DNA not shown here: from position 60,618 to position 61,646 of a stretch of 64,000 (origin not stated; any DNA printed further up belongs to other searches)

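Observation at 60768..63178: Two-gene FAD-dehydrogenase + alternative oxidase module, a minimal non-pumping O2-reducing chain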

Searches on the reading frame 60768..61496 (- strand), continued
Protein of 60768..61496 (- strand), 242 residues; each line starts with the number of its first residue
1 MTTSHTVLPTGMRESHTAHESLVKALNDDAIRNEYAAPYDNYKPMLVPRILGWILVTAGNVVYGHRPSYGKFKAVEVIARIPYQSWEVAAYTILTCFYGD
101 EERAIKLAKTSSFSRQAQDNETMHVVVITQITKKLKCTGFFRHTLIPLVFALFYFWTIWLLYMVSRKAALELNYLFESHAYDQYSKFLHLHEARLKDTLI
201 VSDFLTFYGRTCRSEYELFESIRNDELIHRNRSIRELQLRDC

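Call 57: find_encoding_contigs(protein=P0148, flank=6000, max_places=2)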
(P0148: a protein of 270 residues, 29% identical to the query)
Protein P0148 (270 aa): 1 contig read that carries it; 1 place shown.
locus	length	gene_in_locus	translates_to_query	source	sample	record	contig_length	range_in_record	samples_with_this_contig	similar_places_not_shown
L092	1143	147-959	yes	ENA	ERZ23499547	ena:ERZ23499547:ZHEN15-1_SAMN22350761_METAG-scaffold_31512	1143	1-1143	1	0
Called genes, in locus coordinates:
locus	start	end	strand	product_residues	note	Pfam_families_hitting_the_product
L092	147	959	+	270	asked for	PF01786:AOX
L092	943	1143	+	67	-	?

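Call 71: fold_search(model_id=the predicted structure, library=viral)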
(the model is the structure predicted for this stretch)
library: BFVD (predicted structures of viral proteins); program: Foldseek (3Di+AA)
matches with E <= 10: 116; with E <= 0.001: 1
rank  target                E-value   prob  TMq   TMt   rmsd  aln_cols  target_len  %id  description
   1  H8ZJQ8                2.2e-05  1.00  0.58  0.69   8.3       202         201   22  (no name in the UniProt tables at hand)
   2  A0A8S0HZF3            1.7e-03  1.00  0.42  0.47  13.1       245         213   19  (no name in the UniProt tables at hand)
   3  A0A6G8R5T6            2.8e-03  1.00  0.53  0.60   9.2       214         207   19  Plastoquinol terminal oxidase [Synechococcus phage S-N03]
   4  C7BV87                5.1e-01  0.97  0.36  0.71   9.0       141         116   21  Plastoquinol termianl oxidase [Synechococcus phage S-RSM4]
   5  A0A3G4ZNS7            7.8e-01  0.20  0.28  0.25  18.3       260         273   10  PQ loop repeat protein [Terrestrivirus sp.]
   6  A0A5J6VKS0            9.9e-01  0.21  0.28  0.30  16.0       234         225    9  Uncharacterized protein [Megaviridae environmental sample]
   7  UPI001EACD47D         1.2e+00  0.05  0.14  0.13  16.9       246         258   14  (no name look-up for this kind of identifier)
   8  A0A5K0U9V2            1.6e+00  0.06  0.19  0.17  19.3       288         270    9  Very-long-chain 3-oxoacyl-CoA synthase [Yasminevirus sp. GU-2018]
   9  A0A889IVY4            1.6e+00  0.06  0.18  0.14  23.1       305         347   12  Uncharacterized protein [Otarine gammaherpesvirus 4]
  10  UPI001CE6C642         1.6e+00  0.07  0.20  0.18  19.8       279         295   12  (no name look-up for this kind of identifier)
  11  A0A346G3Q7            1.6e+00  0.05  0.17  0.14  21.5       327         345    9  (no name in the UniProt tables at hand)
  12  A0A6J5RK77            1.7e+00  0.04  0.15  0.08  20.6       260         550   11  Uncharacterized protein [uncultured Caudovirales phage]
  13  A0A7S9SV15            1.8e+00  0.08  0.21  0.20  15.6       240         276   10  Hemolysin-III related protein [Virus NIOZ-UU159]
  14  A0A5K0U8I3            2.2e+00  0.07  0.22  0.14  20.4       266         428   10  Uncharacterized protein [Yasminevirus sp. GU-2018]
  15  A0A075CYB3            2.2e+00  0.06  0.17  0.15  34.5       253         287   11  Protein EE1A [Elephant endotheliotropic herpesvirus 5]
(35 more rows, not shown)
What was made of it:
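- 60768..61496 (-): Gene for a 242-aa PTOX-like member of the AOX/PTOX membrane-bound diiron-carboxylate oxidase family. The true start may instead be Met15 at nt 61454. Cyanophage PTOX models are the best viral hits (call 71).
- Closest known: Plastid/plastoquinol terminal oxidase. Same: At about 200-240 aa it is similar in size to the cyanophage versions (201-213 aa in call 71).
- Cyanophage PTOX models are the best viral structural hits (call 71).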

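Call 74: search_protein_families(library=pfam, alignment_id=A3, max_evalue=0.00001)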
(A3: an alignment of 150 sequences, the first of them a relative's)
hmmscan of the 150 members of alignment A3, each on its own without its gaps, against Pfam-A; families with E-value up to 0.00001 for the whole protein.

A. member 1, L020:9-284:+ (92 aa): 0 families

B. families by the number of members that match (of 150 scanned): 90 families (the first 25 are shown)
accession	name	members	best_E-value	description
PF00483.29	NTP_transferase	11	2.8e-33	Nucleotidyl transferase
PF12804.13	NTP_transf_3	11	3.8e-15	MobA-like NTP transferase domain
PF01128.25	IspD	8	5e-08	2-C-methyl-D-erythritol 4-phosphate cytidylyltransferase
PF01050.24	MannoseP_isomer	6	4.2e-20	Mannose-6-phosphate isomerase C-terminal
PF07883.17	Cupin_2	6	5.5e-13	Cupin domain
PF04193.19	PQ-loop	5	2.2e-09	PQ loop repeat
PF03083.21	MtN3_slv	5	5.7e-08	Sugar efflux transporter for intercellular exchange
PF01471.23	PG_binding_1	4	2.8e-13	Putative peptidoglycan binding domain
PF01923.23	Cob_adeno_trans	3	6e-44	Cobalamin adenosyltransferase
PF00300.27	His_Phos_1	3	3.3e-34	Histidine phosphatase superfamily (branch 1)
PF02518.31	HATPase_c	3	4.6e-28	Histidine kinase-, DNA gyrase B-, and HSP90-like ATPase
PF00072.30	Response_reg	3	5.7e-23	Response regulator receiver domain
PF14528.11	LAGLIDADG_3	3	2.9e-16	LAGLIDADG-like domain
PF00512.31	HisKA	3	9.8e-12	His Kinase A (phospho-acceptor) domain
PF01425.27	Amidase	2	1.1e-139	Amidase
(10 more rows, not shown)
